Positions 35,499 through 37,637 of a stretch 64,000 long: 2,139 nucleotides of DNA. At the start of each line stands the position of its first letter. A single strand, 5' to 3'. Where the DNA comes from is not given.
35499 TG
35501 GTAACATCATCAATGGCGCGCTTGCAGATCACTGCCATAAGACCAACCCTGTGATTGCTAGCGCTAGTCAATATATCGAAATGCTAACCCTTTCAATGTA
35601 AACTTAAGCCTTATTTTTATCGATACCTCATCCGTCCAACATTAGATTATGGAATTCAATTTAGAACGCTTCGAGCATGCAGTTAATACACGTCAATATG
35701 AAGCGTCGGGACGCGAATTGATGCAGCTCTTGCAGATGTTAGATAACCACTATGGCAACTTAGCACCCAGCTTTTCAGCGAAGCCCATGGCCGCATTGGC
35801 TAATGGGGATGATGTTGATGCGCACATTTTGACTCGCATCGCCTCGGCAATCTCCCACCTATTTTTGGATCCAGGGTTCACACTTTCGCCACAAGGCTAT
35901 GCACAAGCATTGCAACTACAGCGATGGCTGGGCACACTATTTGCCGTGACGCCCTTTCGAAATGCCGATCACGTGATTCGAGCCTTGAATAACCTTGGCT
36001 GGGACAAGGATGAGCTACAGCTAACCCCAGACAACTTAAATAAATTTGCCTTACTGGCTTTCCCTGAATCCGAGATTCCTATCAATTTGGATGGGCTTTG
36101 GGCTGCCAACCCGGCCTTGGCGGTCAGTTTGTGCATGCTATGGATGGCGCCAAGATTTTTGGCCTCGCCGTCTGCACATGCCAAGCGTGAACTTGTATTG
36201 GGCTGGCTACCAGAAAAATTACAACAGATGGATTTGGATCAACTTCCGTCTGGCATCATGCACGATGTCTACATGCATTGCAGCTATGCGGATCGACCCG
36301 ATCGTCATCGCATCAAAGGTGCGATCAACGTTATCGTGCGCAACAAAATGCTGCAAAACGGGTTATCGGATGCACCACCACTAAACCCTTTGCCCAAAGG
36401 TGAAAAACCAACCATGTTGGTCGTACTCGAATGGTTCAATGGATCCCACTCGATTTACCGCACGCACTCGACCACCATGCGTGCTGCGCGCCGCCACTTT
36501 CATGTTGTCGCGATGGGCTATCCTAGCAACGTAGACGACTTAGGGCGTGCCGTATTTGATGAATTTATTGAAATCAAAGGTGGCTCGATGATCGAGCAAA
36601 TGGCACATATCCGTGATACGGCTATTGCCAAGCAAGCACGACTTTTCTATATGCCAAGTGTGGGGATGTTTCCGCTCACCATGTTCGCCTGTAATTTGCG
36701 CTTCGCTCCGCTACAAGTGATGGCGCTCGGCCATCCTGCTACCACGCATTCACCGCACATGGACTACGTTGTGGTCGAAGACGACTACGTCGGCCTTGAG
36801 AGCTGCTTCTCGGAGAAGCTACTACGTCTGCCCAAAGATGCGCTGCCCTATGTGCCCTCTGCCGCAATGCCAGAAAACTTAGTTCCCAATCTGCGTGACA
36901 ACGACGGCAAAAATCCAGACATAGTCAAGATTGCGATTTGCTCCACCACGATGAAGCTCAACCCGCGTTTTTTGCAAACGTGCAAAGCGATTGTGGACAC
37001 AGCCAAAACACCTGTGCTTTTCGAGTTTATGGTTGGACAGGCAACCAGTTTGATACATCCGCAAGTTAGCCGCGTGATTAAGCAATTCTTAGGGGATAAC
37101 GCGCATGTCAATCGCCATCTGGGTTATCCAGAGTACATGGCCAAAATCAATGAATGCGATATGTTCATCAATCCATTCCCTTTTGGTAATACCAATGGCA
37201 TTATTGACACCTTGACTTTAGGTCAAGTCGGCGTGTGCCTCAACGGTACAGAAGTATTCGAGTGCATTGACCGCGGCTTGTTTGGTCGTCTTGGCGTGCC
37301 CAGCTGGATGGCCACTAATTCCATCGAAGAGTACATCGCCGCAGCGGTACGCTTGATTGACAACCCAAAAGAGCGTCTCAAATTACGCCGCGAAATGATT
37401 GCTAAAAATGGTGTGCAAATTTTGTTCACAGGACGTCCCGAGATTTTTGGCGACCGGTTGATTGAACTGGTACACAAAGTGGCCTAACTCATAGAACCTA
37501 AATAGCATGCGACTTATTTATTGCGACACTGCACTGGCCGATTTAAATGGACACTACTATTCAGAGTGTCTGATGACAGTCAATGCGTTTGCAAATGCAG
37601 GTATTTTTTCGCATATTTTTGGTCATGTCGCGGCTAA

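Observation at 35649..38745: NGT + second soluble glycosyltransferase pair mirrors the A. pleuropneumoniae ngt-agt module, in a non-Pasteurellaceae background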

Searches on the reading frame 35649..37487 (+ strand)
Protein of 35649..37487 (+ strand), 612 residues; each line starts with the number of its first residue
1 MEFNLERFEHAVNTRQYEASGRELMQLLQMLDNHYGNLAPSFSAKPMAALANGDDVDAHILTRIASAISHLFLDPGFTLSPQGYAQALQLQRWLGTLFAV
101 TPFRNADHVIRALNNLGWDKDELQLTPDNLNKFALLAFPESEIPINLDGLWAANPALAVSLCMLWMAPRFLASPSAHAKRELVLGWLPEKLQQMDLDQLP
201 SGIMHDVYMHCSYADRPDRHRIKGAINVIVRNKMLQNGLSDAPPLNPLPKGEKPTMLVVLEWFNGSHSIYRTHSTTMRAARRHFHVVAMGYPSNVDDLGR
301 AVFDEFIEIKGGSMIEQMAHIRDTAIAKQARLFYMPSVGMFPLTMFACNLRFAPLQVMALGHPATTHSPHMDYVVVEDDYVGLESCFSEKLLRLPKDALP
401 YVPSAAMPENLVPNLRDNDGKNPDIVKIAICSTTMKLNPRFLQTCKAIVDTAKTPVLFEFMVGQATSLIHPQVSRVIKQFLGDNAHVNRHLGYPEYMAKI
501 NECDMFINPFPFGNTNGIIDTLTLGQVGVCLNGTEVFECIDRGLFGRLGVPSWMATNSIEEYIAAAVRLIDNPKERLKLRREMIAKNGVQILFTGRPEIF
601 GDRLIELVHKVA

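Call 3: search_protein_families(library=pfam, proteins=[window:35649-37487:+], max_evalue=0.01)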
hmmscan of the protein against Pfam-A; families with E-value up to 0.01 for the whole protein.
window:35649-37487:+ (612 aa): 3 families
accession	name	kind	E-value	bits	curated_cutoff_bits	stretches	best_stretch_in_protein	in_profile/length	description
PF18254.6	HMw1_D2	-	3.2e-27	95.6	26.2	1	148-233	1-87/88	HMW1 domain 2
PF18071.7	HMW1C_N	-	1.8e-22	80.3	27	1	2-143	1-146/146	HMW1C N-terminal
PF13844.12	Glyco_transf_41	-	1.8e-06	27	25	1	349-396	177-226/543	Glycosyl transferase family 41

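Call 4: search_protein_families(library=ncbifam, proteins=[window:35649-37487:+], max_evalue=0.01)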
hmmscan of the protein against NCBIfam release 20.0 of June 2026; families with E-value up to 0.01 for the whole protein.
window:35649-37487:+ (612 aa): 1 family
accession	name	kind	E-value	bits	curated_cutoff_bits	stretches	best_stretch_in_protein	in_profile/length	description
NF049992.1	NGTferase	equivalog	3.5e-220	732.7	1000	1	4-610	3-611/614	UDP-glucose:protein N-beta-glucosyltransferase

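Call 5: search_solved_structures(query=window:35649-37487:+, max_evalue=1, show_alignments=2)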
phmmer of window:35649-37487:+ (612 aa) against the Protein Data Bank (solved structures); distinct sequences matched with E-value up to 1: 24.
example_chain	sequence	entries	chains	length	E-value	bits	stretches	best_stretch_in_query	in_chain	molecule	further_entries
8p0q_A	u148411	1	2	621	8.7e-179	599.3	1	7-605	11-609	Adhesin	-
8p0o_A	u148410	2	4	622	8.7e-179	599.2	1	7-605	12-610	Adhesin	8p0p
3q3e_A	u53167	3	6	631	6.8e-178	596.3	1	4-607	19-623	HMW1C-like glycosyltransferase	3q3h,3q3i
8j30_A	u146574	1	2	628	5.9e-176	589.9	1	4-607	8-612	UDP-glucose:protein N-beta-glucosyltransferase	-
2vsn_A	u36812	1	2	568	1.4e-07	33.8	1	349-579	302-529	XCOGT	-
2jlb_A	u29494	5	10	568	1.5e-07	33.7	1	350-579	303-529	XCC0866 | XCOGT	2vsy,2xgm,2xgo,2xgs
7y4i_A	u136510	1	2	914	0.00026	23.1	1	347-581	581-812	Probable UDP-N-acetylglucosamine--peptide N-acetylglucosaminyltransferase SPINDLY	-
8dtf_A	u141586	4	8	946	0.00061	21.8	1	347-581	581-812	Probable UDP-N-acetylglucosamine--peptide N-acetylglucosaminyltransferase SPINDLY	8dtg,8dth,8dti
5a01_A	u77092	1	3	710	0.00079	21.4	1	350-396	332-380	O-GLYCOSYLTRANSFERASE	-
5djs_A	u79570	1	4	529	0.023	16.6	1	341-569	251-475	Tetratricopeptide TPR_2 repeat protein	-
6q4m_A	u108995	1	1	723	0.11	14.3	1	350-396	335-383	UDP-N-acetylglucosamine--peptide N-acetylglucosaminyltransferase 110 kDa subunit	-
5npr_A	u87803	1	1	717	0.12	14.3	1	350-396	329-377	UDP-N-acetylglucosamine--peptide N-acetylglucosaminyltransferase 110 kDa subunit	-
5nps_A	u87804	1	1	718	0.12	14.3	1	350-396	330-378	UDP-N-acetylglucosamine--peptide N-acetylglucosaminyltransferase 110 kDa subunit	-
5hgv_A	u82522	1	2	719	0.12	14.3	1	350-396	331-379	UDP-N-acetylglucosamine--peptide N-acetylglucosaminyltransferase 110 kDa subunit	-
6tka_AAA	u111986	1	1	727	0.12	14.3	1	350-396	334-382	UDP-N-acetylglucosamine--peptide N-acetylglucosaminyltransferase 110 kDa subunit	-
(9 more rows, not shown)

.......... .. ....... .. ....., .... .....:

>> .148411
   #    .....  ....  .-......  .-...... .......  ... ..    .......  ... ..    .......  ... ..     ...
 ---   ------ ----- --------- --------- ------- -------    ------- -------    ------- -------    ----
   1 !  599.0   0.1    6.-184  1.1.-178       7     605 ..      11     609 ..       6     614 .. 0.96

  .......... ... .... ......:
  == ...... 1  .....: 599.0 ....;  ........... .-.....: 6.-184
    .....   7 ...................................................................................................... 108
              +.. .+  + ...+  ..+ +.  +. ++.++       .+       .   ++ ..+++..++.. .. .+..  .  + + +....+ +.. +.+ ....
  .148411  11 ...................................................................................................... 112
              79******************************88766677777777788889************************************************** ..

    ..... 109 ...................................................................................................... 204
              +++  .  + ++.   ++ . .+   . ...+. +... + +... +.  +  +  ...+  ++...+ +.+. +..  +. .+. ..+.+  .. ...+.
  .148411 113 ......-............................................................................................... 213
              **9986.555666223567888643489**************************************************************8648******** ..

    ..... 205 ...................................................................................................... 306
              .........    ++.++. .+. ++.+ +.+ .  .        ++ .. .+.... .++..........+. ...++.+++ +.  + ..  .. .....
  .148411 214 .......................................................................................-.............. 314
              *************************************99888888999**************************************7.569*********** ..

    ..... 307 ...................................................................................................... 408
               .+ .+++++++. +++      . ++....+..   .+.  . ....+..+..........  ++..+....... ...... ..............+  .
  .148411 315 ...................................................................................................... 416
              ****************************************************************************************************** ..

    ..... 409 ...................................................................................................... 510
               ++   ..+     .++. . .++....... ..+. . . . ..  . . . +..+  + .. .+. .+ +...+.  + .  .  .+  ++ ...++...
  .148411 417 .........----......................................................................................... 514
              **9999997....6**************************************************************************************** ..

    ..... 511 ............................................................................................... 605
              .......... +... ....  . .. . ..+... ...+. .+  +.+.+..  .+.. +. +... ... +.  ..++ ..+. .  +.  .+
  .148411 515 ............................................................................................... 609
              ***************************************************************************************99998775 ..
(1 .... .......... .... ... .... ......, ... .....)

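Call 12: find_homologous_proteins(query=window:35649-37487:+, max_evalue=1e-20)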
Query window:35649-37487:+ (612 aa): 2332 proteins with E <= 1e-20 among 8000 candidates; the best 120 are listed.
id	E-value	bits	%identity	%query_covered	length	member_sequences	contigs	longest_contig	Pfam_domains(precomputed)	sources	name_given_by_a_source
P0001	0.0e+0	1358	94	100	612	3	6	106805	PF18071.8,PF18254.7,PF13844.13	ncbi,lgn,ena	-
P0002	0.0e+0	1348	95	99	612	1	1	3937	PF18071.8,PF18254.7,PF13844.13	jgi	jgi:hypothetical protein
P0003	0.0e+0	1348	95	99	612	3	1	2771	PF18071.8,PF18254.7,PF13844.13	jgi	jgi:hypothetical protein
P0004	0.0e+0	1278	90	100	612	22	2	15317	PF18071.8,PF18254.7,PF13844.13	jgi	jgi:HMW1C N-terminal/HMW1 domain 2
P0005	0.0e+0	1268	89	100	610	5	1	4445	PF18071.8,PF18254.7,PF13844.13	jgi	jgi:HMW1C N-terminal/HMW1 domain 2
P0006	0.0e+0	1261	89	100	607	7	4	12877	PF18071.8,PF18254.7,PF13844.13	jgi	jgi:hypothetical protein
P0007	0.0e+0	1230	85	100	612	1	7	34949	PF18071.8,PF18254.7,PF13844.13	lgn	-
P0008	0.0e+0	1224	85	99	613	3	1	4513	PF18071.8,PF18254.7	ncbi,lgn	-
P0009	0.0e+0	1223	86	100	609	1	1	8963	PF18071.8,PF18254.7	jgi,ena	-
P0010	1.5e-298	1010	70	99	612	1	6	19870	PF18071.8,PF18254.7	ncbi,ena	-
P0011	7.2e-298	1007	70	99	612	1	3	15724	PF18071.8,PF18254.7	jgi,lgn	-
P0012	2.6e-297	1006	70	99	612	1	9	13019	PF18071.8,PF18254.7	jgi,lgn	-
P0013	8.6e-269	911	64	99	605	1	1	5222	PF18071.8,PF18254.7,PF13844.13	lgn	-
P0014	2.4e-250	851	62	99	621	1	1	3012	PF18071.8,PF18254.7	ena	-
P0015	2.3e-247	841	59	99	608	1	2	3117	PF18071.8,PF18254.7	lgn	-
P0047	2.9e-207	708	53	100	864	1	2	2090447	PF18071.8,PF18254.7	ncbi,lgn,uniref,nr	ncbi:peptide transporter [Polynucleobacter arcticus]|uniref:peptide transporter n=1 Tax=Polynucleoba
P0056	5.2e-206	704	53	98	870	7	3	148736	PF18071.8,PF18254.7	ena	-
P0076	2.7e-203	695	53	100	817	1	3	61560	PF18071.8,PF05050.20,PF18254.7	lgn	-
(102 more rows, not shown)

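Call 19: find_encoding_contigs(protein=P0001, flank=10000, max_places=4)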
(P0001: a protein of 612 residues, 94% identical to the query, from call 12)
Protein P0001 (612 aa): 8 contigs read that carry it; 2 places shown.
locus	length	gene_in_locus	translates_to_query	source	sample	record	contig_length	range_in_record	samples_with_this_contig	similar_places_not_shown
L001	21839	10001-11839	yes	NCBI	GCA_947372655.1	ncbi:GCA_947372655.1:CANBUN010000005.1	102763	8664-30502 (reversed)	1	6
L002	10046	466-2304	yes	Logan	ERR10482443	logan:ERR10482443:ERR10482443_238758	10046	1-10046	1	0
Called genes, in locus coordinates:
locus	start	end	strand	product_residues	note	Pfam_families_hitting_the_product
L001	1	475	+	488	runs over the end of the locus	PF02366:PMT, PF13231:PMT_2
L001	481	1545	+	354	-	PF03739:LptF_LptG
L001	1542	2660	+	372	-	PF03739:LptF_LptG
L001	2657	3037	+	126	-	PF01903:CbiX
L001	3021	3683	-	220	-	PF12796:Ank_2, PF12796:Ank_2, PF00023:Ank (weak), PF13637:Ank_4, PF00023:Ank (weak), PF12796:Ank_2, PF13857:Ank_5, PF00023:Ank (weak), +2 more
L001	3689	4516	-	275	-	PF01026:TatD_DNase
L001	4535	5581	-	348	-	PF13177:DNA_pol3_delta2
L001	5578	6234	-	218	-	PF02223:Thymidylate_kin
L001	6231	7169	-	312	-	PF02618:YceG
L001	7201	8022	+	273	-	-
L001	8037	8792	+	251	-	-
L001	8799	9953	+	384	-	PF00465:Fe-ADH, PF13685:Fe-ADH_2, PF25137:ADH_Fe_C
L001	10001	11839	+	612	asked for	PF18071:HMW1C_N, PF18254:HMw1_D2, PF13844:Glyco_transf_41 (faint)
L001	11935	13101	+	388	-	-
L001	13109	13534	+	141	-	PF13580:SIS_2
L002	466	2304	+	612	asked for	PF18071:HMW1C_N, PF18254:HMw1_D2, PF13844:Glyco_transf_41 (faint)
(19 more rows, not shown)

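Call 23: find_related_loci(query=A2, collection=genome_contigs, flank=10000)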
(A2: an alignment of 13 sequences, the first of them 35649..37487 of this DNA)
Query A2 (612 aa) in genome_contigs; peptide patterns used: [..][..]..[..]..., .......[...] (x = any residue, [..] = any of these).
255 stretches matched a pattern; 221 encode a relative of the query (tblastn E <= 1e-3); the best 80 are kept; 80 distinct loci.
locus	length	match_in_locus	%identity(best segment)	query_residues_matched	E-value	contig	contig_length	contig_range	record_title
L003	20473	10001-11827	98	1-609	0e+0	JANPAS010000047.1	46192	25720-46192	MAG: Comamonadaceae bacterium isolate VAR_79_metabat_174 VAR_79_k141_2488544, whole genome shotgun sequence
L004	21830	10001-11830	94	1-610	0e+0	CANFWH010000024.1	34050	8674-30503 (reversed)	MAG: Comamonadaceae bacterium isolate Jr-19feb18-27 genome assembly, contig: Jr-19feb18-C448, whole genome shotgun seque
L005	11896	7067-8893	90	1-609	0e+0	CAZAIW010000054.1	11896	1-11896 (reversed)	MAG TPA_asm: uncultured Burkholderiaceae bacterium isolate SRP296810_co1_271 genome assembly, contig: NODE_6413_length_1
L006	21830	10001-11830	90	1-610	0e+0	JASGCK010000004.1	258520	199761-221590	MAG: Cytophagales bacterium isolate MAG19 NODE_9_length_258520_cov_34.955634, whole genome shotgun sequence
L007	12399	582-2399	89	1-610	0e+0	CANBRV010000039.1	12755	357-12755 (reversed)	MAG: Comamonadaceae bacterium isolate JR-MC-F-240519-79 genome assembly, contig: JR-MC-F-240519-C5096, whole genome shot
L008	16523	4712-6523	70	1-608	0e+0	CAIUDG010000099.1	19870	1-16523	MAG: uncultured beta proteobacterium isolate B12_bin-0928 genome assembly, contig: bin-0928:099/175, whole genome shotgu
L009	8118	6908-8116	99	1-403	0e+0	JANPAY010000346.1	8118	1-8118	MAG: Comamonadaceae bacterium isolate VAR_79_metabat_121_sub VAR_79_k141_2575210, whole genome shotgun sequence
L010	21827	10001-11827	90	1-609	0e+0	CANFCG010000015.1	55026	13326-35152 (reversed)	MAG: Comamonadaceae bacterium isolate Jr-11dec17-66 genome assembly, contig: Jr-11dec17-C143, whole genome shotgun seque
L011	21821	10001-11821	54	1-605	0e+0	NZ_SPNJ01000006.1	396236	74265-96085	Herbaspirillum sp. 3R11 NODE_6_length_396236_cov_340.791469, whole genome shotgun sequence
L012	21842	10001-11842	53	1-612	0e+0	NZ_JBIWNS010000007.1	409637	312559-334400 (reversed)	Herbaspirillum sp. NPDC101397 NPDC101397_368_G7.ctg-0007, whole genome shotgun sequence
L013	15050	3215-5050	52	3-611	0e+0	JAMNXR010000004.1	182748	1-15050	MAG: Burkholderiaceae bacterium isolate gw_gwSRR_metabat.17 gw_C26, whole genome shotgun sequence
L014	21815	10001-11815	54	1-606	0e+0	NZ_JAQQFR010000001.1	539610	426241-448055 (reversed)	Herbaspirillum rhizosphaerae strain RL21-008-BIB-B 1, whole genome shotgun sequence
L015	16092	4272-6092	55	1-608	0e+0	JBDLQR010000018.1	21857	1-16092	MAG: Pseudomonadota bacterium isolate icacos_2019_sw_WHONDRS-S19S_0094_B_bin.101 scaffold_2107360, whole genome shotgun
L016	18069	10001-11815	55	1-606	0e+0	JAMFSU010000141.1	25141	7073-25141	MAG: Duganella sp. isolate NGEE_A_bin19 k127_996328, whole genome shotgun sequence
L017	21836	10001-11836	52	3-611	0e+0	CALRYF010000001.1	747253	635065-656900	MAG: Polynucleobacter meluiroseus isolate JJ-MA1B5-281-2-mx-bin649 genome assembly, contig: JJ-MA1B5-281-C1, whole genom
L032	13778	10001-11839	52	1-608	0e+0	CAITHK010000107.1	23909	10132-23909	MAG: uncultured Burkholderiales bacterium isolate MJ1_bin-1164 genome assembly, contig: bin-1164:107/312, whole genome s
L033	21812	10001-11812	51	2-606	0e+0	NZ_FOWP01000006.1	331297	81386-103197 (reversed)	Ectopseudomonas composti strain CCUG 59231, whole genome shotgun sequence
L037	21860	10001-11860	52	3-612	0e+0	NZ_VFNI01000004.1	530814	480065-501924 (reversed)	Herbaspirillum sp. SJZ106 Ga0314256_104, whole genome shotgun sequence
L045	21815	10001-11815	51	3-610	0e+0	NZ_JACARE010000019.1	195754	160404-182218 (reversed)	Pseudomonas yamanorum strain IPO3780 IPO_3780_S49_L003_contig_19, whole genome shotgun sequence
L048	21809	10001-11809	50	1-607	0e+0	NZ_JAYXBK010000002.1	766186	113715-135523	Paraburkholderia sp. MPAMCS5 contig2, whole genome shotgun sequence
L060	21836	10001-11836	51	3-607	0e+0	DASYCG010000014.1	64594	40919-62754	MAG TPA_asm: Herbaspirillum sp. isolate SMAG_U4927 k141_4498846, whole genome shotgun sequence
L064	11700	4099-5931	51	1-605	0e+0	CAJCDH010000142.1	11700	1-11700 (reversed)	MAG: uncultured Burkholderiales bacterium isolate Loc090519-5m_bin-0997 genome assembly, contig: bin-0997:142/350, whole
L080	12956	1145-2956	49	1-607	0e+0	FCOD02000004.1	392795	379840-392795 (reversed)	Burkholderia turbans type strain LMG 29316 genome assembly, contig: contig000004, whole genome shotgun sequence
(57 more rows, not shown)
